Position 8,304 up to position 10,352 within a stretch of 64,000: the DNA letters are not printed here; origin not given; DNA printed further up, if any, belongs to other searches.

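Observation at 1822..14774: Apparently undescribed catabolic operon: Liv-type ABC, PrpF/Mii isomerase, GntR, ThDP enzyme, ALDH, cupin, TcuA-like dehydrogenase, MFS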

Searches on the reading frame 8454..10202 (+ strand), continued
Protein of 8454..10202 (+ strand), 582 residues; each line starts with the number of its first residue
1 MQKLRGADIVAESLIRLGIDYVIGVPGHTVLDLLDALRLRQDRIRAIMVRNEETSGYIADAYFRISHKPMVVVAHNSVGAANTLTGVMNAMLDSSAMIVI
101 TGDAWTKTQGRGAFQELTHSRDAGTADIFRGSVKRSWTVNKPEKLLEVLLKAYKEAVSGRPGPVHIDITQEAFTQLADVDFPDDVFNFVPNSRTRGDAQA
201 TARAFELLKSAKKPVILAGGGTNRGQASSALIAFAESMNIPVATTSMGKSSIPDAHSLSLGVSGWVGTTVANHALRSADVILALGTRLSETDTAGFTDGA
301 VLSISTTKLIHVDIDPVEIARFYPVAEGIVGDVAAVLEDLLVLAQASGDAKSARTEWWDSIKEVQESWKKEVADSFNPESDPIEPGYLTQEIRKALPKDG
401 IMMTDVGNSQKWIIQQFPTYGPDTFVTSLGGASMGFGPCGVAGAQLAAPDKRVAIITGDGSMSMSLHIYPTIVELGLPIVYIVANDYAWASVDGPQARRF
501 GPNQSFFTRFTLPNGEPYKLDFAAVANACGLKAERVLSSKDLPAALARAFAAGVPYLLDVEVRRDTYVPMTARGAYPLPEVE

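Call 63: find_encoding_contigs(protein=P0156, flank=10000, max_places=1)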
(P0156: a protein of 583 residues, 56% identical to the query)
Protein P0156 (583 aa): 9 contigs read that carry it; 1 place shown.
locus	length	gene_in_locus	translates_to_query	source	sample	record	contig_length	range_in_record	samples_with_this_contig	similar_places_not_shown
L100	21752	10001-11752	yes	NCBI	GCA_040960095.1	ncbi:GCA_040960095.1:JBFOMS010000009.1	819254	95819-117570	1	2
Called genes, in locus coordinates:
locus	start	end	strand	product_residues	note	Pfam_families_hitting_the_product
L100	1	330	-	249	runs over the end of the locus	PF13476:AAA_23 (weak), PF13555:AAA_29 (weak), PF00005:ABC_tran, PF02463:SMC_N (faint), PF13304:AAA_21 (weak)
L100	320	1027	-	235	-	PF00005:ABC_tran, PF13304:AAA_21 (weak), PF12399:BCA_ABC_TP_C (weak)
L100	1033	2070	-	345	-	PF02653:BPD_transp_2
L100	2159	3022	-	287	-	PF02653:BPD_transp_2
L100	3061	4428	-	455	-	PF13458:Peripla_BP_6, PF13433:Peripla_BP_5, PF01094:ANF_receptor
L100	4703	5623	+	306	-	PF00890:FAD_binding_2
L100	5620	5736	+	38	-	-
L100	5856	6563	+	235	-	PF00392:GntR, PF13412:HTH_24 (weak), PF07729:FCD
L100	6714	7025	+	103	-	PF00005:ABC_tran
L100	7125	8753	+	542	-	PF00890:FAD_binding_2, PF01266:DAO, PF03486:HI0933_like (faint), PF07992:Pyr_redox_2 (faint), PF12831:FAD_oxidored, PF13450:NAD_binding_8 (weak)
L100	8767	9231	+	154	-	PF10604:Polyketide_cyc2, PF03364:Polyketide_cyc (weak), PF06240:COXG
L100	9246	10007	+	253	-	PF17645:Amdase, PF01177:Asp_Glu_race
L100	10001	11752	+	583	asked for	PF02776:TPP_enzyme_N, PF00205:TPP_enzyme_M, PF02775:TPP_enzyme_C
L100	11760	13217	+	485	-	PF00171:Aldedh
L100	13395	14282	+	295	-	PF13714:PEP_mutase, PF00463:ICL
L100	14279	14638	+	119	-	PF01050:MannoseP_isomer (weak), PF00190:Cupin_1 (weak), PF02311:AraC_binding, PF07883:Cupin_2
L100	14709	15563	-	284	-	PF00528:BPD_transp_1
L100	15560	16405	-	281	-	PF00528:BPD_transp_1 (weak)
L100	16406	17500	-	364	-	PF00005:ABC_tran, PF08402:TOBE_2 (faint)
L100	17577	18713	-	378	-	PF01547:SBP_bac_1, PF13531:SBP_bac_11, PF13416:SBP_bac_8, PF13343:SBP_bac_6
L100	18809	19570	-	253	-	PF00106:adh_short, PF08659:KR, PF13561:adh_short_C2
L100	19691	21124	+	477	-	PF00596:Aldolase_II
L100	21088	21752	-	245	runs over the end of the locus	-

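Call 64: find_encoding_contigs(protein=P0162, flank=10000, max_places=1)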
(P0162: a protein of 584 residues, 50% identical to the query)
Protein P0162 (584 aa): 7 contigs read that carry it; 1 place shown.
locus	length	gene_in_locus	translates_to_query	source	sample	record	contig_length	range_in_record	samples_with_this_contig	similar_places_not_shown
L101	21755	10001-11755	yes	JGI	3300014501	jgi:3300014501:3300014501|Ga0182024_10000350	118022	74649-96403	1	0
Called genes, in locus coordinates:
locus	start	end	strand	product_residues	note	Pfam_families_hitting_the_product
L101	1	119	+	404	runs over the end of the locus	PF05977:MFS_3, PF07690:MFS_1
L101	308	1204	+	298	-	PF13714:PEP_mutase, PF00463:ICL (weak)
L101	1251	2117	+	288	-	PF00296:Bac_luciferase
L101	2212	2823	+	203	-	-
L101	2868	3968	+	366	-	PF01070:FMN_dh, PF00478:IMPDH (weak)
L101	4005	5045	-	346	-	PF16955:OFeT_1 (weak)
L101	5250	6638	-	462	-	PF00171:Aldedh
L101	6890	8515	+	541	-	PF00496:SBP_bac_5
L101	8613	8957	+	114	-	PF02627:CMD (weak)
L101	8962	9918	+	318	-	PF13714:PEP_mutase, PF00463:ICL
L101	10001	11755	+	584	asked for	PF02776:TPP_enzyme_N, PF00205:TPP_enzyme_M, PF02775:TPP_enzyme_C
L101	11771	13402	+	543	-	PF00890:FAD_binding_2, PF01266:DAO, PF12831:FAD_oxidored (weak)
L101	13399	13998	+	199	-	PF10604:Polyketide_cyc2 (faint), PF06240:COXG (faint)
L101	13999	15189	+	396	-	PF04303:PrpF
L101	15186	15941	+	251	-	PF00106:adh_short, PF08659:KR, PF01370:Epimerase, PF13561:adh_short_C2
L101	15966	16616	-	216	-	PF00392:GntR, PF07729:FCD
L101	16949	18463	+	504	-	PF00070:Pyr_redox (faint), PF00890:FAD_binding_2, PF01266:DAO, PF03486:HI0933_like (faint), PF12831:FAD_oxidored (weak)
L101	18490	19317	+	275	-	PF00106:adh_short, PF08659:KR, PF13561:adh_short_C2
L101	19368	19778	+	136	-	PF00903:Glyoxalase, PF13669:Glyoxalase_4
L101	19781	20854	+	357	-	PF03786:UxuA, PF01261:AP_endonuc_2 (weak)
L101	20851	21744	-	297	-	PF02129:Peptidase_S15 (weak), PF12697:Abhydrolase_6 (weak), PF12146:Hydrolase_4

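Call 65: find_encoding_contigs(protein=P0138, flank=10000, max_places=1)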
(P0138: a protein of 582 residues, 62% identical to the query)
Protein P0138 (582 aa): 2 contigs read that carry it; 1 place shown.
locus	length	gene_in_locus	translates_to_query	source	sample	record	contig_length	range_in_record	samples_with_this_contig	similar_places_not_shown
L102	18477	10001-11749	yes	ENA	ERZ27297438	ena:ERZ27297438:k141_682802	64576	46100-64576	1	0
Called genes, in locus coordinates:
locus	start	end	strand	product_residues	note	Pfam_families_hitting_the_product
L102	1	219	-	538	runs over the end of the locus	PF00070:Pyr_redox (faint), PF00890:FAD_binding_2, PF01266:DAO, PF01946:Thi4 (weak), PF03486:HI0933_like, PF07992:Pyr_redox_2 (faint), PF12831:FAD_oxidored, PF13450:NAD_binding_8 (faint)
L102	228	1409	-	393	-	PF04303:PrpF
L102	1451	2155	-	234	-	PF00005:ABC_tran, PF02463:SMC_N (faint), PF13476:AAA_23 (weak), PF13555:AAA_29, PF13304:AAA_21 (weak)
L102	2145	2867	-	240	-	PF13555:AAA_29 (weak), PF00005:ABC_tran, PF13304:AAA_21 (faint), PF12399:BCA_ABC_TP_C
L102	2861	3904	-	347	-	PF02653:BPD_transp_2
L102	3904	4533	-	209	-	PF02653:BPD_transp_2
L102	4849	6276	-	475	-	PF13433:Peripla_BP_5, PF13458:Peripla_BP_6, PF01094:ANF_receptor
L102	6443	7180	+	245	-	PF00392:GntR, PF13412:HTH_24 (faint), PF07729:FCD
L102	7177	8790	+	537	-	PF00890:FAD_binding_2, PF01266:DAO, PF03486:HI0933_like (faint), PF07992:Pyr_redox_2 (faint), PF12831:FAD_oxidored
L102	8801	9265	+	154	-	PF10604:Polyketide_cyc2, PF11485:STK_08120-like, PF03364:Polyketide_cyc (weak), PF06240:COXG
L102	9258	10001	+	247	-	PF01177:Asp_Glu_race, PF17645:Amdase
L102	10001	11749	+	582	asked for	PF02776:TPP_enzyme_N, PF00205:TPP_enzyme_M, PF02775:TPP_enzyme_C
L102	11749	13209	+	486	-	PF00171:Aldedh, PF05893:LuxC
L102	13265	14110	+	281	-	PF13714:PEP_mutase, PF00463:ICL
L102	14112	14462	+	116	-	PF02311:AraC_binding, PF07883:Cupin_2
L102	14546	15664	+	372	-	PF07690:MFS_1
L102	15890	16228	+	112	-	PF13391:HNH_2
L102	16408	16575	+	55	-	-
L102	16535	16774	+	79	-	PF10387:DUF2442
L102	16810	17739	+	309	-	PF13391:HNH_2 (weak)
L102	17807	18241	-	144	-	PF12728:HTH_17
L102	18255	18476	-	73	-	?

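Call 67: search_solved_structures(query=L102:13265-14110:+, max_evalue=1e-20)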
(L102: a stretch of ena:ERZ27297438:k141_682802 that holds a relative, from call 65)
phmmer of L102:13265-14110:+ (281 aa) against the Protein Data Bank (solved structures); distinct sequences matched with E-value up to 1e-20: 18.
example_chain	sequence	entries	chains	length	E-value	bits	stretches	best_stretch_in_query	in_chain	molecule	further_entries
4iqd_A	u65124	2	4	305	2.9e-61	210.2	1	2-265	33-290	Carboxyvinyl-carboxyphosphonate phosphorylmutase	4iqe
1zlp_A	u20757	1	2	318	6.5e-60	205.8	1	1-267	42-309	petal death protein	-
1mum_A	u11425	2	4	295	4.8e-59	202.9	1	3-265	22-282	2-methylisocitrate lyase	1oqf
1xg3_A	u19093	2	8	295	1.3e-57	198.2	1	3-265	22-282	Probable methylisocitrate lyase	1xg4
1o5q_A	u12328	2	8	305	5.5e-56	192.9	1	3-265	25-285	Probable methylisocitrate lyase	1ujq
3eoo_A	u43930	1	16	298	2.4e-53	184.2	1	4-240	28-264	Methylisocitrate lyase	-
9hra_A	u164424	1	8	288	2.6e-51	177.5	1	3-238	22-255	2-methylisocitrate lyase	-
9hgk_A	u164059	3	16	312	3.3e-51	177.2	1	3-238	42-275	2-methylisocitrate lyase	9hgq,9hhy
9hgo_A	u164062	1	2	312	8.5e-51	175.9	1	3-238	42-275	2-methylisocitrate lyase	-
6t4v_C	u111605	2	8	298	8.8e-51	175.8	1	4-241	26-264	2-methylisocitrate lyase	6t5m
9hhs_A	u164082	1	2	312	1.2e-50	175.4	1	3-238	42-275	2-methylisocitrate lyase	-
5unc_A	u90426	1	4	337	2.7e-44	154.5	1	2-269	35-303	PHOSPHOENOLPYRUVATE PHOSPHOMUTASE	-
3lye_A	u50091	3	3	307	3.6e-44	154.1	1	2-229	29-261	Oxaloacetate acetyl hydrolase | Oxaloacetate acetylhydrolase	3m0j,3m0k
3fa3_A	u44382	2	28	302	8.1e-43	149.7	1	2-229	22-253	2,3-dimethylmalate lyase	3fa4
2dua_A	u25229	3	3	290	6.7e-40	140.1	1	5-237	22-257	Phosphonopyruvate hydrolase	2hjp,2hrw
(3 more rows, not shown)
